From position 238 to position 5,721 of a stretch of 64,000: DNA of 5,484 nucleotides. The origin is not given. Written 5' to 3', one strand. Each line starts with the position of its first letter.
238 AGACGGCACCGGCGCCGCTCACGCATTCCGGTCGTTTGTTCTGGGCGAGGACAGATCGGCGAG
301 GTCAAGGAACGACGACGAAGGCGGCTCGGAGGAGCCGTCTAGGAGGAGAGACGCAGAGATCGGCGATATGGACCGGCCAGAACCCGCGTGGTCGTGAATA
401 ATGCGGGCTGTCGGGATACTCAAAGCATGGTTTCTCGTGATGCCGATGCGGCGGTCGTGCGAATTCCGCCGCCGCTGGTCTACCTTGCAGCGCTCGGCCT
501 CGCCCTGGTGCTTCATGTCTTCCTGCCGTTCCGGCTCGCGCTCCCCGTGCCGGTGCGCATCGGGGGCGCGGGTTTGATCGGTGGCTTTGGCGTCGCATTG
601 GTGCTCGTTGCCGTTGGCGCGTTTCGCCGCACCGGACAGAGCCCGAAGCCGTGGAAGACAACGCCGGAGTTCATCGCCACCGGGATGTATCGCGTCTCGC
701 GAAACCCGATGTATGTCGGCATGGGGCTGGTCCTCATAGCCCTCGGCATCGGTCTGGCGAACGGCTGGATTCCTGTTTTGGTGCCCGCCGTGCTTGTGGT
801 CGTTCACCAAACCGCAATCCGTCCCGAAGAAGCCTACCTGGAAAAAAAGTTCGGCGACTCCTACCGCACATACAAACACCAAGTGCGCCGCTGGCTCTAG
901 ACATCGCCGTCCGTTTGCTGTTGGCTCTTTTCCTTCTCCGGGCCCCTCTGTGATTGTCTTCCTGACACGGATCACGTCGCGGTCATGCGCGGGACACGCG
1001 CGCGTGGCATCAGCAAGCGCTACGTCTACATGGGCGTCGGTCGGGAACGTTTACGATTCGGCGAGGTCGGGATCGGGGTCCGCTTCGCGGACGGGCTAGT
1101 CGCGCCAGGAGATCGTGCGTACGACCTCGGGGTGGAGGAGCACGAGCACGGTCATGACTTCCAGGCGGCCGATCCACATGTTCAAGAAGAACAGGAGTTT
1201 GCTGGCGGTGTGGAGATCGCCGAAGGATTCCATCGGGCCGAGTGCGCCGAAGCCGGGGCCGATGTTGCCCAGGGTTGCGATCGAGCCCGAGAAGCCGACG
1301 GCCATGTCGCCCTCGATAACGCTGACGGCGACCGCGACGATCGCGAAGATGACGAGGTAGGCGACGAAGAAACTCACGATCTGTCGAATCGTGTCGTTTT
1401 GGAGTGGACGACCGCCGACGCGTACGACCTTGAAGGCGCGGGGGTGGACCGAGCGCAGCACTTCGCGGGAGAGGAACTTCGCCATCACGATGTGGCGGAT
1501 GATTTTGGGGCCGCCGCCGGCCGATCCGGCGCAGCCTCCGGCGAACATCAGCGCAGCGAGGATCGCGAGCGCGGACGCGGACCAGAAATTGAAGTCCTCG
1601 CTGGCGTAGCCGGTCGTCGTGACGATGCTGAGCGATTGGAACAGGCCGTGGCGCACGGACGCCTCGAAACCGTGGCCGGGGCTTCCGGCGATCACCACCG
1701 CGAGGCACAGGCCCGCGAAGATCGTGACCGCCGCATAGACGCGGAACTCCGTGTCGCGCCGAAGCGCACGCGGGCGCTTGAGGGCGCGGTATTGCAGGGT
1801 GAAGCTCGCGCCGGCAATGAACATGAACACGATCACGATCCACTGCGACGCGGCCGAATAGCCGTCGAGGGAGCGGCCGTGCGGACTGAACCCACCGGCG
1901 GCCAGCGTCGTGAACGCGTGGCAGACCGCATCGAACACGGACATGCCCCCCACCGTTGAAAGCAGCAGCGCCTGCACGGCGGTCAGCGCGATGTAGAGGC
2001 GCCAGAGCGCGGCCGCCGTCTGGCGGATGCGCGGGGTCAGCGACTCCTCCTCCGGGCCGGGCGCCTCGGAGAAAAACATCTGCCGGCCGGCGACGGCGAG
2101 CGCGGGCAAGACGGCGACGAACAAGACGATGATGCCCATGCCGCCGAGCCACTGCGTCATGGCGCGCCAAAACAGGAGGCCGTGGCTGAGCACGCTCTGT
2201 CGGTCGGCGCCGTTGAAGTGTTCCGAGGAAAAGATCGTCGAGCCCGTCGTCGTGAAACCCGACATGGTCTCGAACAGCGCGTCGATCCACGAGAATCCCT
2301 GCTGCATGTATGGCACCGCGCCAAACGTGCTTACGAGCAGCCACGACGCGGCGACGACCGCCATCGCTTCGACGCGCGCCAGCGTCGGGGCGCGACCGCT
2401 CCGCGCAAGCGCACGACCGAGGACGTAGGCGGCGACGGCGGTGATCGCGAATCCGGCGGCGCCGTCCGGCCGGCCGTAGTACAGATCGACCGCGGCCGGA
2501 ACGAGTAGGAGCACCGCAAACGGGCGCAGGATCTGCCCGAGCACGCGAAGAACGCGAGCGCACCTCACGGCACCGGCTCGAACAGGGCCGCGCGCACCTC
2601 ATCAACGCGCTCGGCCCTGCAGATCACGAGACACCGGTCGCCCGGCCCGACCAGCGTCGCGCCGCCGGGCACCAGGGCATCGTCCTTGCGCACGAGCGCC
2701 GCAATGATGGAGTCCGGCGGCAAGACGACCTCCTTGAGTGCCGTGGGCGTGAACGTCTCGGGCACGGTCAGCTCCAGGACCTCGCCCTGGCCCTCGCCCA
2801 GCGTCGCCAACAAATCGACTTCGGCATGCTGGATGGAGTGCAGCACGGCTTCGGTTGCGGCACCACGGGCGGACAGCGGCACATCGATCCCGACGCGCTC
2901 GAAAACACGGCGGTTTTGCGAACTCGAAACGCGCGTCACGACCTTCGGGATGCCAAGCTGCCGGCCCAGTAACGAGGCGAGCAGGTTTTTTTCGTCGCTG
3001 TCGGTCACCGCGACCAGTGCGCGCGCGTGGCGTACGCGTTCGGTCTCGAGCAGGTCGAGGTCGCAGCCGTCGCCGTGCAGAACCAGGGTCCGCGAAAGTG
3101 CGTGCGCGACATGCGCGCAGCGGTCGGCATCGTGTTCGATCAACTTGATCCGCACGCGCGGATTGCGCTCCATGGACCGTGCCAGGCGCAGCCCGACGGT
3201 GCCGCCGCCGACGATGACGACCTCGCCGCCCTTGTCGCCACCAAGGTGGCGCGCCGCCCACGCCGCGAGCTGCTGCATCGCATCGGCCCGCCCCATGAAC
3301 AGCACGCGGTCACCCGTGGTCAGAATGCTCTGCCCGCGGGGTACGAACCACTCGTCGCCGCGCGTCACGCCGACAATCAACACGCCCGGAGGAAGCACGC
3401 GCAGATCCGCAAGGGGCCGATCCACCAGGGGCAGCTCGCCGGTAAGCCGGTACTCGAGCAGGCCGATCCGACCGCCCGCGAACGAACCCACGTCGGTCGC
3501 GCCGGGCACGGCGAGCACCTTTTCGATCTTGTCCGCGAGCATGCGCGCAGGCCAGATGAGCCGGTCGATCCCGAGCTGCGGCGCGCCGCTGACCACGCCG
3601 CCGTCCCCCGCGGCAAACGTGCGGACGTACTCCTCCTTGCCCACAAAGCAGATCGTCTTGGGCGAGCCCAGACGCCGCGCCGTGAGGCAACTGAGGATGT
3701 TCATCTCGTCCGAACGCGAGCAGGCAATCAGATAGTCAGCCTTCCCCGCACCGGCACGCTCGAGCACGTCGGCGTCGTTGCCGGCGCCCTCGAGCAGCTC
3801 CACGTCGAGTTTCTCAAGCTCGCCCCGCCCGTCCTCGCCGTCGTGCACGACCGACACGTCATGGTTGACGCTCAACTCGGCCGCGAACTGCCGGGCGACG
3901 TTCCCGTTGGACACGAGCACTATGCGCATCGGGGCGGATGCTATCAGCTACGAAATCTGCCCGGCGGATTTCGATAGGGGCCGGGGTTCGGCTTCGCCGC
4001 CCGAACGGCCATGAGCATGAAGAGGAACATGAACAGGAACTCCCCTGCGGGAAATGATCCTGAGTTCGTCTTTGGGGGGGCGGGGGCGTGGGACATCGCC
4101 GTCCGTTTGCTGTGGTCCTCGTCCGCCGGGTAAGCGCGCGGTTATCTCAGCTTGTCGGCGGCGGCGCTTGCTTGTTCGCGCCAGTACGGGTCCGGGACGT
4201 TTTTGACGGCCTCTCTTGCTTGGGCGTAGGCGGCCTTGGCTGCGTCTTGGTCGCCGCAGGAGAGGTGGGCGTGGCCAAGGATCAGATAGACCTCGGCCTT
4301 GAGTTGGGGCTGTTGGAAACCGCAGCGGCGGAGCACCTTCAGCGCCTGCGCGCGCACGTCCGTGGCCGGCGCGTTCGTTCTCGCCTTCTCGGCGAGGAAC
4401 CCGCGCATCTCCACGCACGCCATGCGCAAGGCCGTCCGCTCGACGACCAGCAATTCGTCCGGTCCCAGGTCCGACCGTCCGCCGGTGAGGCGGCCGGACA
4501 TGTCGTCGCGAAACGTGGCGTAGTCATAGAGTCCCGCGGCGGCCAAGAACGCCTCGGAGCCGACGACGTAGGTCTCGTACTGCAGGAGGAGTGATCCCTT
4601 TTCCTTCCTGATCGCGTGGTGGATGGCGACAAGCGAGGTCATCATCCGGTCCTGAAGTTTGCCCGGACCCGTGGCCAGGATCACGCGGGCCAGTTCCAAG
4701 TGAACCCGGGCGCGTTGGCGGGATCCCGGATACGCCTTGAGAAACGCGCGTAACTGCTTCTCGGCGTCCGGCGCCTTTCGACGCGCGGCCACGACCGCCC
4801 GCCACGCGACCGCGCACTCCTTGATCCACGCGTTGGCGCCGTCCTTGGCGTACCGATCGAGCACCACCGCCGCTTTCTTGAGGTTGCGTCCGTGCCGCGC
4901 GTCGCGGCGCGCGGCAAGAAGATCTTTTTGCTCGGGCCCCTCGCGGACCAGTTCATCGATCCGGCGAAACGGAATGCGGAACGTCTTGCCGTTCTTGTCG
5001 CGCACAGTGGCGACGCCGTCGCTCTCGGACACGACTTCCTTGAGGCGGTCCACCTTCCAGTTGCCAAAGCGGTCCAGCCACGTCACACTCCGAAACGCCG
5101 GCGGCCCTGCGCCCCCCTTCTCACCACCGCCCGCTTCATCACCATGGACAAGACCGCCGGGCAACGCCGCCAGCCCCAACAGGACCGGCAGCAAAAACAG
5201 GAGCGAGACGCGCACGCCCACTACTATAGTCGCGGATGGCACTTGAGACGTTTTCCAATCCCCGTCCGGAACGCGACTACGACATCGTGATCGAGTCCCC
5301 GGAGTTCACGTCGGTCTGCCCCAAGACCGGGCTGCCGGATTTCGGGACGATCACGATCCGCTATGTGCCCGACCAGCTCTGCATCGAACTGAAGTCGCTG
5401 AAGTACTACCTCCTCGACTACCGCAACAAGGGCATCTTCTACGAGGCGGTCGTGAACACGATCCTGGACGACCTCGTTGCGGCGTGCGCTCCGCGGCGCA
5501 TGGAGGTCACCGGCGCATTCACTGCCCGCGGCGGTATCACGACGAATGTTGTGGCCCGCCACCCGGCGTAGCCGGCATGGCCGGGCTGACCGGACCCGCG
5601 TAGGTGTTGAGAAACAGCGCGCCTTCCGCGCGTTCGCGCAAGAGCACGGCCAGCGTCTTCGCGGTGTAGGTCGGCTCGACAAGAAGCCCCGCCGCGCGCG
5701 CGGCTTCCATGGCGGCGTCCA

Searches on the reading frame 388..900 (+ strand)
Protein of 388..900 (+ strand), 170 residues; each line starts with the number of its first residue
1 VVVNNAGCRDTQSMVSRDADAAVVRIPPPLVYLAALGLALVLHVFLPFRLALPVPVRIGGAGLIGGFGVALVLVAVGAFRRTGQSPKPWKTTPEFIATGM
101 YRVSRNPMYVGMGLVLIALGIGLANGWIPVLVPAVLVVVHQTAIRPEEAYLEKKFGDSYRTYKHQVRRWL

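Call 8: search_protein_families(library=ncbifam, proteins=[window:388-900:+], max_evalue=0.00001)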
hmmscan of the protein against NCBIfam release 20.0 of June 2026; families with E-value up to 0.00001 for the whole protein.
window:388-900:+ (170 aa): 1 family
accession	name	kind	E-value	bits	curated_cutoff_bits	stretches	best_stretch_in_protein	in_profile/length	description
NF040696.1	isopcys_mtase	equivalog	1.6e-09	37.9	160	1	93-168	110-185/190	protein-S-isoprenylcysteine O-methyltransferase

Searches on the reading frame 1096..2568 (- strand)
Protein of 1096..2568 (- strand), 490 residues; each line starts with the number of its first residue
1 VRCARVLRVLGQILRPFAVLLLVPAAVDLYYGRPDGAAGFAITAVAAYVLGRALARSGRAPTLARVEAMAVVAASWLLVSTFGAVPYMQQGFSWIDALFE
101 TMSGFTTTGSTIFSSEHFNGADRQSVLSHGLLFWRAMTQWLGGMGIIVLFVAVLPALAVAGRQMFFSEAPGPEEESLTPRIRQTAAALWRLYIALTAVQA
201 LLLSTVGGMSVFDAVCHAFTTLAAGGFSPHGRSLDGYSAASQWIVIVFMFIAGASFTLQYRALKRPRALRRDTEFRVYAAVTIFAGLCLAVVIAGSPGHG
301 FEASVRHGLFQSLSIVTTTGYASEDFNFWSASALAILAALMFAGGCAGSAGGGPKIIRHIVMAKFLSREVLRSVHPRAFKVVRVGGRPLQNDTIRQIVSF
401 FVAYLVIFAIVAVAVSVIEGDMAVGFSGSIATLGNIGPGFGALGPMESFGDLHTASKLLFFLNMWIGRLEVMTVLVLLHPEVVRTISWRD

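Call 7: search_protein_families(library=ncbifam, proteins=[window:1096-2568:-], max_evalue=0.00001)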
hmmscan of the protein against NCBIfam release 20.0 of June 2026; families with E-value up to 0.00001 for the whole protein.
window:1096-2568:- (490 aa): 2 families
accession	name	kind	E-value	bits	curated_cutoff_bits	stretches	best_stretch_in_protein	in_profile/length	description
NF008020.0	PRK10750.1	equivalog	1.9e-84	284.5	866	1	4-484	4-482/483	Trk system potassium transporter TrkH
TIGR00933.1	2a38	subfamily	1.1e-78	265.1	331.15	1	83-468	2-391/391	TrkH family potassium uptake protein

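Call 17: find_encoding_contigs(protein=window:1096-2568:-, flank=10000, max_places=4)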
Protein window:1096-2568:- (490 aa): 1 contig read that carries it; 1 place shown.
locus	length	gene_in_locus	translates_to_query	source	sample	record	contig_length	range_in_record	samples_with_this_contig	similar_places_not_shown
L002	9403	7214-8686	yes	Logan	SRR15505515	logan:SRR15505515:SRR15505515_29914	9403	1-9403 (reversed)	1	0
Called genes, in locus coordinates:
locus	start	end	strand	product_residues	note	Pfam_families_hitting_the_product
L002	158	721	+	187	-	-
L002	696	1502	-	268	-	PF00903:Glyoxalase, PF18029:Glyoxalase_6 (faint), PF22677:Ble-like_N (weak), PF00903:Glyoxalase, PF22677:Ble-like_N (weak)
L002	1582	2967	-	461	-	PF01565:FAD_binding_4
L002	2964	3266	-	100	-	-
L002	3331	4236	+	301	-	PF00291:PALP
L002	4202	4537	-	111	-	PF14489:QueF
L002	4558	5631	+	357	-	-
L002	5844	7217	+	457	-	PF02254:TrkA_N, PF02080:TrkA_C, PF02254:TrkA_N, PF02080:TrkA_C (weak)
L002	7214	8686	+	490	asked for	PF02386:TrkH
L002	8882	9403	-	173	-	?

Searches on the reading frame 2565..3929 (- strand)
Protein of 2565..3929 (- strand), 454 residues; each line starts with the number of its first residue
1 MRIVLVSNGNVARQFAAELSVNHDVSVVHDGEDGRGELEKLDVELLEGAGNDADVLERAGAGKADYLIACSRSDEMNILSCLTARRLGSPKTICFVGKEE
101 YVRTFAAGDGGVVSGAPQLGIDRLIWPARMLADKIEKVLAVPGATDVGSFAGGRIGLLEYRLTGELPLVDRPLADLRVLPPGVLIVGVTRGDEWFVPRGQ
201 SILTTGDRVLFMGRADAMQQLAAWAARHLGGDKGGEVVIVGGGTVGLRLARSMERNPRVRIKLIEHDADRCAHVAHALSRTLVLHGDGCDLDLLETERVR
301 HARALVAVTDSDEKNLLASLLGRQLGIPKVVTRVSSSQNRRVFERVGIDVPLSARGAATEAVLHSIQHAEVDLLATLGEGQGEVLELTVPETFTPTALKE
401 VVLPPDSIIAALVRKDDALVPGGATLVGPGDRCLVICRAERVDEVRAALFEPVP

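Call 7: search_protein_families(library=ncbifam, proteins=[window:2565-3929:-], max_evalue=0.00001)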
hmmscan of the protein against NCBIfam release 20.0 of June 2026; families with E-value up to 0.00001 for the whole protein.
window:2565-3929:- (454 aa): 16 families
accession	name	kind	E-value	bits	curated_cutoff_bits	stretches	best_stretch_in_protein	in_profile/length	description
NF007043.0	PRK09496.3-6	equivalog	1.5e-121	406.3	384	1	1-449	1-444/445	Trk system potassium transporter TrkA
NF007039.0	PRK09496.3-2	equivalog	1.1e-109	367.2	293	1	1-448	1-443/446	Trk system potassium transporter TrkA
NF007041.0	PRK09496.3-4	equivalog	1.5e-90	304.1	386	1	1-447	1-441/450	Trk system potassium transporter TrkA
NF007034.0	PRK09496.2-1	subfamily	6.1e-86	289.1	344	1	1-448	1-444/445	Trk system potassium transporter TrkA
NF007036.0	PRK09496.2-3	subfamily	1.6e-85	287.6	407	1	1-445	1-443/448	Trk system potassium transporter TrkA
NF007031.0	PRK09496.1-2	equivalog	5.1e-79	266.4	289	1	1-446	1-448/458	Trk system potassium transporter TrkA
NF007032.0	PRK09496.1-4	equivalog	7e-74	249.4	309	1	1-443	1-444/457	Trk system potassium transporter TrkA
NF007030.0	PRK09496.1-1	equivalog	3.9e-62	210.4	371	1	1-452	1-453/458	Trk system potassium transporter TrkA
NF007038.0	PRK09496.2-6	equivalog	1.8e-61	208.3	374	1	1-446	1-441/445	Trk system potassium transporter TrkA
NF007033.0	PRK09496.1-5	equivalog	8.5e-58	196.5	338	1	1-446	1-444/449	Trk system potassium transporter TrkA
NF007037.0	PRK09496.2-4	equivalog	2e-50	172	445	1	1-447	1-451/454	Trk system potassium transporter TrkA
NF007035.0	PRK09496.2-2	equivalog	1.6e-49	169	521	1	1-442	1-442/455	Trk system potassium transporter TrkA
NF007040.0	PRK09496.3-3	equivalog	3.8e-39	134.5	455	1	39-447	44-459/462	Trk system potassium transporter TrkA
NF007042.0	PRK09496.3-5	equivalog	2.1e-33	115.7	467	3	1-109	1-112/466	Trk system potassium transporter TrkA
NF003716.0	PRK05326.1-3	equivalog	5.5e-13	48.2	355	0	155-222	412-478/499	potassium/proton antiporter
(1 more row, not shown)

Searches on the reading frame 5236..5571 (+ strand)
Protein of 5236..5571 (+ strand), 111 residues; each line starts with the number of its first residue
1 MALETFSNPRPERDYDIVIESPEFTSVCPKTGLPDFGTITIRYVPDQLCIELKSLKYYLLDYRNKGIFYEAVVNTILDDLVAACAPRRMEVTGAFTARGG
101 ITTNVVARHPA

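Call 7: search_protein_families(library=ncbifam, proteins=[window:5236-5571:+], max_evalue=0.00001)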
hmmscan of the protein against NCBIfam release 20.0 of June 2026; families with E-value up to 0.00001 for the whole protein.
window:5236-5571:+ (111 aa): 2 families
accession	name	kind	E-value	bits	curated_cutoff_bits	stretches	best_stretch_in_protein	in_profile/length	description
TIGR03139.1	QueF-II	equivalog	1e-50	170.4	86.9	1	3-109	6-112/115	preQ(1) synthase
TIGR03138.1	QueF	equivalog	1.1e-14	54.7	293.45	1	21-104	175-256/275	NADPH-dependent 7-cyano-7-deazaguanine reductase QueF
